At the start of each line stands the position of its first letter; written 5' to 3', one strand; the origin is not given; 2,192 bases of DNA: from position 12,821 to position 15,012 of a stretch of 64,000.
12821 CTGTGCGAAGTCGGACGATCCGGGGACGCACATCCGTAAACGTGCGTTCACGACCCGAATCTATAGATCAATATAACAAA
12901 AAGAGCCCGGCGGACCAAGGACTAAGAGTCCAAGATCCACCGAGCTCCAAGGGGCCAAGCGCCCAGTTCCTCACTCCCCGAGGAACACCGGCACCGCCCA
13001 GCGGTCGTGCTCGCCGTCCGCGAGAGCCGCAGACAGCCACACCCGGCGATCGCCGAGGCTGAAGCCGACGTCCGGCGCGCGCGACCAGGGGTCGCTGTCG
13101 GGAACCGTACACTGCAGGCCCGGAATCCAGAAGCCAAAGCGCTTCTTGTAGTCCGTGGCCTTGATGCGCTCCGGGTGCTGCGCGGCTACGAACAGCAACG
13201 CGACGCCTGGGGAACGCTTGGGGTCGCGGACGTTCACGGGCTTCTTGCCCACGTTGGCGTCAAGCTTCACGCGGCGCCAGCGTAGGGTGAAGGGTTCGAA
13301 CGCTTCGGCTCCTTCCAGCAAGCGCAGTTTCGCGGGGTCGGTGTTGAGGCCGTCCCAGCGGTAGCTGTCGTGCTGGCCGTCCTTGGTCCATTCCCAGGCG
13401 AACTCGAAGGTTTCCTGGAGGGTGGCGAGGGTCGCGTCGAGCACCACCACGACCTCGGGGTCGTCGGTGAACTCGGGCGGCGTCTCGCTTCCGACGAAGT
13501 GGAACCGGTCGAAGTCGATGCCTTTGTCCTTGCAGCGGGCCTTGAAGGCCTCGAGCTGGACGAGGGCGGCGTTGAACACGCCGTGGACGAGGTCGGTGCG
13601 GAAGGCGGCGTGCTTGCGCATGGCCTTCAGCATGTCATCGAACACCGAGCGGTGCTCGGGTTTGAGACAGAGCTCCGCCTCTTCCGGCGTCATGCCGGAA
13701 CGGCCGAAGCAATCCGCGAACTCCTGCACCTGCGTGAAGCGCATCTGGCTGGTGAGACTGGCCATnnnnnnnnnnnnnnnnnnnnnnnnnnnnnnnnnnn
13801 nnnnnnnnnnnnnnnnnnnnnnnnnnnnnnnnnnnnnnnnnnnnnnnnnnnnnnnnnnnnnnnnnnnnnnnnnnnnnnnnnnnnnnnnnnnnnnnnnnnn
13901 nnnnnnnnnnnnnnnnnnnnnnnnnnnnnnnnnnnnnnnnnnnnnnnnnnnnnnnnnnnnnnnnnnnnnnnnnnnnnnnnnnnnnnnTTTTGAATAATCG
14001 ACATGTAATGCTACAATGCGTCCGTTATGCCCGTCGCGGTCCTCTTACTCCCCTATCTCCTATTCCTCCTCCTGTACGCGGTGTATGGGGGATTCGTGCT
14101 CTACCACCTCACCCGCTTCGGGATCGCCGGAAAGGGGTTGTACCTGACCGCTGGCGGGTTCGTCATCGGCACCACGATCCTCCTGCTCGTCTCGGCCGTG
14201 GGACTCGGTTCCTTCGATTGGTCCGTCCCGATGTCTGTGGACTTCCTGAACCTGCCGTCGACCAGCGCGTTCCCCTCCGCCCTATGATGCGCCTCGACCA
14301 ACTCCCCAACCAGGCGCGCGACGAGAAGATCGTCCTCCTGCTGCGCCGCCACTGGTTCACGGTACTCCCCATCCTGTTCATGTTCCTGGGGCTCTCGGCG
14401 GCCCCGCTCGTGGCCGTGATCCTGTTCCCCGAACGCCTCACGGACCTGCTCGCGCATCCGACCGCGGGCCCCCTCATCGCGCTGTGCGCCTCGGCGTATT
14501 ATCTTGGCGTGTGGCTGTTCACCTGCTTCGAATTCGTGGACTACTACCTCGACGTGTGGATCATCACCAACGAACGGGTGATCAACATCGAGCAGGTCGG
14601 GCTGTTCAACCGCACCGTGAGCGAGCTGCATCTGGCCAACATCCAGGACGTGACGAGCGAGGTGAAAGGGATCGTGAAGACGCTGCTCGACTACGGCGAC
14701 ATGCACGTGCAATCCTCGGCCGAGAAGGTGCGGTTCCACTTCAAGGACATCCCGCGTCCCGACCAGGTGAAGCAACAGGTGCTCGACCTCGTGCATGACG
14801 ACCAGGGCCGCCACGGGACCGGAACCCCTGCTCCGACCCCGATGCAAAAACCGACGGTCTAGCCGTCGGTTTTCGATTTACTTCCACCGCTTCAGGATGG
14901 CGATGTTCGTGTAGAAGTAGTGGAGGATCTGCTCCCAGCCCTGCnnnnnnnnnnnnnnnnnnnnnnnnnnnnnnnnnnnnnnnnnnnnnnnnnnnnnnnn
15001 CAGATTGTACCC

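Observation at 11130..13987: Complete diversity-generating retroelement with a textbook adenine-only TR/VR mismatch pattern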

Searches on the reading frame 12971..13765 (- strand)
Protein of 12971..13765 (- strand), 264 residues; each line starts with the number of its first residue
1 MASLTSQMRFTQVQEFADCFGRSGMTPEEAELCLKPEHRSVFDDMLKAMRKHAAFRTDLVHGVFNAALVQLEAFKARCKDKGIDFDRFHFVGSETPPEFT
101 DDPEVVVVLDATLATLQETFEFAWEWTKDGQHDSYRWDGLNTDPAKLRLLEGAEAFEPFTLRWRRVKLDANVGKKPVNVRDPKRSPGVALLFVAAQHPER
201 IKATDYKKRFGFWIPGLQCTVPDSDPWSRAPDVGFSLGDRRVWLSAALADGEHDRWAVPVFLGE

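Call 23: predict_structure(alignment_id=A2)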
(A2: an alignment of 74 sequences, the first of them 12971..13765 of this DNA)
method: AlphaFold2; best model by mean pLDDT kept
length: 264 residues; sequences in the alignment: 74
mean_pLDDT: 93.0   pTM: 0.81
mean pLDDT of the five models: 93.0, 91.4, 91.0, 90.5, 87.5
residues with pLDDT >= 90: 211; 70-90: 46; 50-70: 7; < 50: 0
segments of 3 or more residues with pLDDT < 50: none
pLDDT, mean of each block of 10 residues (from residue 1): 78 91 94 92 87 75 93 97 98 97 97 99 97 96 98 98 98 94 98 96 89 97 94 90 90 87 85
secondary structure, 60 per line:
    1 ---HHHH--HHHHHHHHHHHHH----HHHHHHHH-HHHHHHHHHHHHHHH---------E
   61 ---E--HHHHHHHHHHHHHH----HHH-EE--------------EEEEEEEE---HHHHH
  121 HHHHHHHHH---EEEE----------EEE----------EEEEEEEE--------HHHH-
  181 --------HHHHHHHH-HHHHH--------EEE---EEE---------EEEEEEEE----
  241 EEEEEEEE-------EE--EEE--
elements in order: H4-7 H10-22 H27-34 H36-50 H67-80 E105-112 H116-129 E133-136 E147-149 E160-167 H176-179 H189-196 H198-202 E211-213 E217-219 E229-236 E241-248 E260-262

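Call 26: fold_search(model_id=the predicted structure, library=pdb)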
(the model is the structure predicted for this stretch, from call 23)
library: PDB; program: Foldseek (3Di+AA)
matches with E <= 10: 80; with E <= 0.001: 0
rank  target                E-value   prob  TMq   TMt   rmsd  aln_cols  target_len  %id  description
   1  5ycl_B                2.5e+00  0.02  0.11  0.23  11.7        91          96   10  Crystal structure of HigBA complex from Shigella flexneri (released 2018-09-19)
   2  8g30_M                2.8e+00  0.04  0.07  0.05   7.7        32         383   28  N2 neuraminidase of A/Tanzania/205/2010 H3N2 in complex with 4 FNI19 Fab molecules (released 2023-05-31)
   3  8qzv                  3.4e+00  0.04  0.10  0.18  10.8        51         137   16  Crystal structure of translation factor eIF5A from Trichomonas vaginalis (released 2024-07-03)
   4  2pfr_A                3.4e+00  0.03  0.08  0.08   5.8        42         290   12  Human N-acetyltransferase 2 (released 2007-05-15)
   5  9qx5                  3.4e+00  0.03  0.08  0.02   7.8        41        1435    7  Cryo-EM structure of the C. elegans UBR4/KCMF1 complex (side focused refinement) (released 2025-09-03)
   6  5jk7_A                3.4e+00  0.01  0.14  0.05  13.8       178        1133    9  The X-ray structure of the DDB1-DCAF1-Vpr-UNG2 complex (released 2016-10-05)
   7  9hiv_A                3.4e+00  0.01  0.08  0.04  16.6       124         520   12  BamADG components of the Bacteroides thetaiotaomicron BAM machinery (released 2025-08-27)
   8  1vcj                  3.6e+00  0.02  0.08  0.06  10.7        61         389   10  Influenza B virus neuraminidase complexed with 1-(4-Carboxy-2-(3-pentylamino)phenyl)-5-aminomethyl-5-hydroxymethyl-pyrro (released 2004-03-23)
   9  2ija                  4.3e+00  0.03  0.08  0.08   4.7        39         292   13  Human N-acetyltransferase 1 F125S mutant (released 2006-11-28)
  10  9djx_E                4.3e+00  0.01  0.14  0.06  13.0       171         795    8  Ternary complex structure of Cereblon-DDB1 bound to WIZ(ZF7) and the molecular glue WIZ-6 (released 2024-11-27)
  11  1jce                  4.3e+00  0.01  0.11  0.10  16.4       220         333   10  MREB FROM THERMOTOGA MARITIMA (released 2001-09-19)
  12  4m6s                  4.6e+00  0.02  0.09  0.16  10.7        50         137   14  Crystal structure of the R111K:R132Y:Y134F:T54V:R59W:A32W mutant of the Cellular Retinoic Acid Binding Protein Type II i (released 2013-10-09)
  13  5fqd_A                4.6e+00  0.01  0.15  0.06  12.7       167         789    8  Structural basis of Lenalidomide induced CK1a degradation by the crl4crbn ubiquitin ligase (released 2016-02-24)
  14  6td3_A                4.6e+00  0.01  0.14  0.06  13.7       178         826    8  Structure of DDB1 bound to CR8-engaged CDK12-cyclinK (released 2020-06-17)
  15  8uct                  4.6e+00  0.01  0.11  0.08  20.6       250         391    7  Crystal structure of TcPINK1 in complex with PRT (released 2024-05-08)
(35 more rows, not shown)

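Call 27: search_solved_structures(query=A2, max_evalue=10, show_alignments=2)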
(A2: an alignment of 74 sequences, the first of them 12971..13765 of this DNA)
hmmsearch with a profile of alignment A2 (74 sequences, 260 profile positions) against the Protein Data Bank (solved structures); distinct sequences matched with E-value up to 10: 0.

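Call 30: fold_search(model_id=the predicted structure, library=viral)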
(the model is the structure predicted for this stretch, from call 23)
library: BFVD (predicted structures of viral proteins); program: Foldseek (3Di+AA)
matches with E <= 10: 179; with E <= 0.001: 0
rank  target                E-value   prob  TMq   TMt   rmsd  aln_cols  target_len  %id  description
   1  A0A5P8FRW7            4.9e-01  0.06  0.12  0.16  17.3       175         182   11  Minor tail protein [Klebsiella phage KL]
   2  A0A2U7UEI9            1.0e+00  0.03  0.16  0.14  17.8       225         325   10  Uncharacterized protein [Pandoravirus macleodensis]
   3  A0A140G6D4            1.2e+00  0.11  0.09  0.28   8.4        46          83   11  Uncharacterized protein [Arthrobacter phage KellEzio]
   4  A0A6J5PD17            1.4e+00  0.05  0.12  0.09  13.4       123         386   10  Uncharacterized protein [uncultured Caudovirales phage]
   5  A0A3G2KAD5            1.5e+00  0.02  0.10  0.13  11.3        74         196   12  Lysin A [Arthrobacter phage Noely]
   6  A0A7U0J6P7            1.9e+00  0.05  0.07  0.08   5.5        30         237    7  Uncharacterized protein [Klebsiella phage vB_KpM_FBKp24]
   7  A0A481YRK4            2.0e+00  0.08  0.09  0.10   6.2        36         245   11  Uncharacterized protein [Marseillevirus LCMAC101]
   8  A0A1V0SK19            2.0e+00  0.06  0.10  0.16  11.4        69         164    7  Translation initiation factor IF5A [Klosneuvirus KNV1]
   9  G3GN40                2.2e+00  0.01  0.08  0.05  12.8        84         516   13  (no name in the UniProt tables at hand)
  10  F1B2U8                2.3e+00  0.01  0.09  0.22  15.7       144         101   11  (no name in the UniProt tables at hand)
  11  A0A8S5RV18            2.4e+00  0.03  0.15  0.16  14.6       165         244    7  Uncharacterized protein [Ackermannviridae sp.]
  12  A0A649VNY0            2.4e+00  0.01  0.10  0.11  19.1       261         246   10  Uncharacterized protein [Corynebacterium phage EmiRose]
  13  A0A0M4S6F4            2.6e+00  0.04  0.11  0.23   8.7        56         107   12  Uncharacterized protein [Streptococcus phage A25]
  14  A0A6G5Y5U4            2.6e+00  0.02  0.09  0.23   9.7        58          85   14  (no name in the UniProt tables at hand)
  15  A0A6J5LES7            2.6e+00  0.02  0.12  0.20  15.4       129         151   12  Uncharacterized protein [uncultured Caudovirales phage]
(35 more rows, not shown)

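Call 35: find_related_loci(query=A2, collection=genome_contigs, flank=6000)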
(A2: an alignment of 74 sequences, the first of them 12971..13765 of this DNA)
Query A2 (264 aa) in genome_contigs; peptide patterns used: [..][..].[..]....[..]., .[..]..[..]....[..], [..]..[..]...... (x = any residue, [..] = any of these).
95 stretches matched a pattern; 21 encode a relative of the query (tblastn E <= 1e-3); 21 distinct loci.
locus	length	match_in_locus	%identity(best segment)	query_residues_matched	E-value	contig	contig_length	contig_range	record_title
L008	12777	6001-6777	54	1-261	2e-85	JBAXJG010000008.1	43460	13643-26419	MAG: Candidatus Uhrbacteria bacterium isolate ELA369 MAG369_8, whole genome shotgun sequence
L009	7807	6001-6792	52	3-261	8e-79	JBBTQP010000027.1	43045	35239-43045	MAG: Patescibacteria group bacterium isolate H41-bin265_1 H41_bin265_1_000000000027, whole genome shotgun sequence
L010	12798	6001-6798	54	1-261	4e-79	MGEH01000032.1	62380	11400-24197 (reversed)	MAG: Candidatus Uhrbacteria bacterium RIFCSPHIGHO2_12_FULL_60_25 rifcsphigho2_12_scaffold_660, whole genome shotgun sequ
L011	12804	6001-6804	51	1-261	1e-77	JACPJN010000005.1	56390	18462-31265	MAG: Candidatus Uhrbacteria bacterium isolate NC_groundwater_469_Ag_B-0.1um_52_25 S34_3B_scaffold_329456, whole genome s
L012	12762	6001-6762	52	1-261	3e-77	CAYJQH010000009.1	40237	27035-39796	MAG TPA_asm: uncultured Gammaproteobacteria bacterium isolate ERP125453_co1_14 genome assembly, contig: NODE_751_length_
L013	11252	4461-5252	51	3-261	3e-77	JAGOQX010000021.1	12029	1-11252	Patescibacteria group bacterium isolate Gw_Eff_bin_226 Gw_Eff_13106_length_12029_cov_6.648630, whole genome shotgun sequ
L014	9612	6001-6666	53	40-261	2e-76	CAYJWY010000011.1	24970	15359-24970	MAG TPA_asm: uncultured Gammaproteobacteria bacterium isolate ERP125453_co1_482 genome assembly, contig: NODE_1791_lengt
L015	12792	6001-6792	51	3-261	2e-76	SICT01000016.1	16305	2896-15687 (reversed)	MAG: Candidatus Uhrbacteria bacterium isolate Baikal-deep-G212 BACOMB-C17125, whole genome shotgun sequence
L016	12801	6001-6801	50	1-261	2e-75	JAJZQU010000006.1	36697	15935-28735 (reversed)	MAG: bacterium isolate SKS1.bin59 NODE_1955_length_36697_cov_2.377741, whole genome shotgun sequence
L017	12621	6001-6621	58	57-261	1e-73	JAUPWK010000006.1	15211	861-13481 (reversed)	MAG: Patescibacteria group bacterium isolate erpe_2018_sw_45hr_WHONDRS-SW48-000100_B_bin.48 scaffold_59852, whole genome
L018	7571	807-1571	50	5-261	1e-73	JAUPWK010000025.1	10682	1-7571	MAG: Patescibacteria group bacterium isolate erpe_2018_sw_45hr_WHONDRS-SW48-000100_B_bin.48 scaffold_358254, whole genom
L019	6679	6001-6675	55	3-221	8e-72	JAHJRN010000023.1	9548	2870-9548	MAG: Patescibacteria group bacterium isolate OS_PC_MetaG.mb.153 OS_PC_MetaG.mb.153_k141_420693, whole genome shotgun seq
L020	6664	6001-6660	52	6-228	1e-71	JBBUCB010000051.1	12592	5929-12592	MAG: Patescibacteria group bacterium isolate H41-bin178_1 H41_bin178_1_000000000051, whole genome shotgun sequence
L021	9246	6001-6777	48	1-264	2e-70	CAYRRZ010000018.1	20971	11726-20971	MAG TPA_asm: uncultured Gammaproteobacteria bacterium isolate SRP170004_co1_563 genome assembly, contig: NODE_3874_lengt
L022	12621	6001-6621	57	57-262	7e-70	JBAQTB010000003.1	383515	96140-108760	MAG: Patescibacteria group bacterium isolate MFD03292_ilm_asm_bin19 k127_108207, whole genome shotgun sequence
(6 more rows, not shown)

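Call 36: search_protein_families(library=pfam, alignment_id=A2, max_evalue=1)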
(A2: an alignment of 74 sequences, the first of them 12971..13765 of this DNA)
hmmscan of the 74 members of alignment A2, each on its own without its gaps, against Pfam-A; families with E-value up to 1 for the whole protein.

A. member 1, window:12971-13765:- (264 aa): 0 families

B. families by the number of members that match (of 74 scanned): 11 families
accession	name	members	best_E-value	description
PF17429.7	GP70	3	0.12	Gene product 70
PF23289.1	Spectrin_5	2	0.21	Guanine nucleotide exchange factor DBS-like, spectrin-like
PF16586.11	DUF5060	1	0.067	Domain of unknown function (DUF5060)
PF24801.1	FNIII-A_GpJ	1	0.095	Tip attachment protein J,FNIII-A domain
PF24762.1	TPR_IF140-IFT172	1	0.12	IF140/IFT172 TPR domain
PF21518.3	Sas-5-like_implico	1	0.12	Spindle assembly abnormal protein 5, implico domain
PF22974.1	DUF7029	1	0.13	Domain of unknown function (DUF7029)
PF02123.21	RdRP_4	1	0.14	Viral RNA-directed RNA-polymerase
PF01515.24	PTA_PTB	1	0.21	Phosphate acetyl/butaryl transferase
PF03188.21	Cytochrom_B561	1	0.21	Eukaryotic cytochrome b561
PF09083.16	DUF1923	1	0.25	Domain of unknown function (DUF1923)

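Call 40: search_protein_representatives(alignment_id=A2)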
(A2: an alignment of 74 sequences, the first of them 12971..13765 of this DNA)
Query: 74 sequences, 260 profile positions. Proteins with E-value up to 0.001 (for the whole library): 406; up to 1e-10: 230; up to 1e-30: 53. The best 150 are listed.
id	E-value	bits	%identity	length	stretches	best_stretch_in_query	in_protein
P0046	1.8e-106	371.4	-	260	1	1-260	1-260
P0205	3.2e-104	364.0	-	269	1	3-260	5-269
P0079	1.5e-95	335.6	-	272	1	1-259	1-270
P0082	9.2e-95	333.0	-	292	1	50-260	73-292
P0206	1.9e-91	322.1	-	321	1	35-260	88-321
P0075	7.4e-84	297.2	-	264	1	57-260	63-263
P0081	3.0e-83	295.3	-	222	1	53-259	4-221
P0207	1.2e-80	286.8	-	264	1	52-258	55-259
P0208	4.4e-79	281.6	-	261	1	5-257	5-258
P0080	5.6e-77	274.7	-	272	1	52-259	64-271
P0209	3.5e-74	265.5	-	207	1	55-260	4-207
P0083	3.6e-73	262.2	-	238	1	53-259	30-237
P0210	1.1e-71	257.3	-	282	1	7-260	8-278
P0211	4.7e-70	252.0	-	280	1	43-259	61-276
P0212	2.2e-68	246.5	-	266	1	12-259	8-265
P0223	7.4e-47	176.0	-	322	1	40-259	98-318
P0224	1.8e-44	168.1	-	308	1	50-259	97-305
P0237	2.3e-35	138.3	-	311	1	19-259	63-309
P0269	1.6e-26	109.3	-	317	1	7-256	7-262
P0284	1.0e-23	100.1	-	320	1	53-260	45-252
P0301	3.6e-21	91.8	-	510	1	74-257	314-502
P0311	7.1e-20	87.5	-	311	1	51-259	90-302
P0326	7.3e-18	80.9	-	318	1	51-259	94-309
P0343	4.4e-16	75.1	-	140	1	177-246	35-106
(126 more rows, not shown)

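Call 41: search_protein_families(library=pfam, proteins=[P0301, P0284, P0223, P0224, P0206, P0237, P0269, P0311, P0326, P0343], max_evalue=0.01)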
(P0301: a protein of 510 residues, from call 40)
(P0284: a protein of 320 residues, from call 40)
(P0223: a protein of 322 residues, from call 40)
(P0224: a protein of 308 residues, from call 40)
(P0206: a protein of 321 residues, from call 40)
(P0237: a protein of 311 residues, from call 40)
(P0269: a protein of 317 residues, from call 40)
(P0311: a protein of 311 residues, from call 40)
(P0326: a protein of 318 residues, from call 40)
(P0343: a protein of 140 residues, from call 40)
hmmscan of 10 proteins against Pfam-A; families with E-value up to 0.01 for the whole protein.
P0301 (510 aa): 0 families

P0284 (320 aa): 0 families

P0223 (322 aa): 0 families

P0224 (308 aa): 0 families

P0206 (321 aa): 0 families

P0237 (311 aa): 0 families

P0269 (317 aa): 0 families

P0311 (311 aa): 0 families

P0326 (318 aa): 0 families

P0343 (140 aa): 0 families

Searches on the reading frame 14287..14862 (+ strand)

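Call 7: search_protein_families(library=pfam, proteins=[window:14287-14862:+], max_evalue=0.01)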
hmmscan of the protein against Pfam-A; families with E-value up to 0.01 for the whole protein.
window:14287-14862:+ (191 aa): 1 family
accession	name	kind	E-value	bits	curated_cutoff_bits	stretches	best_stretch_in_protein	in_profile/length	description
PF03703.20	bPH_2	-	1.4e-06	28.8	22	1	91-164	6-77/78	Bacterial PH domain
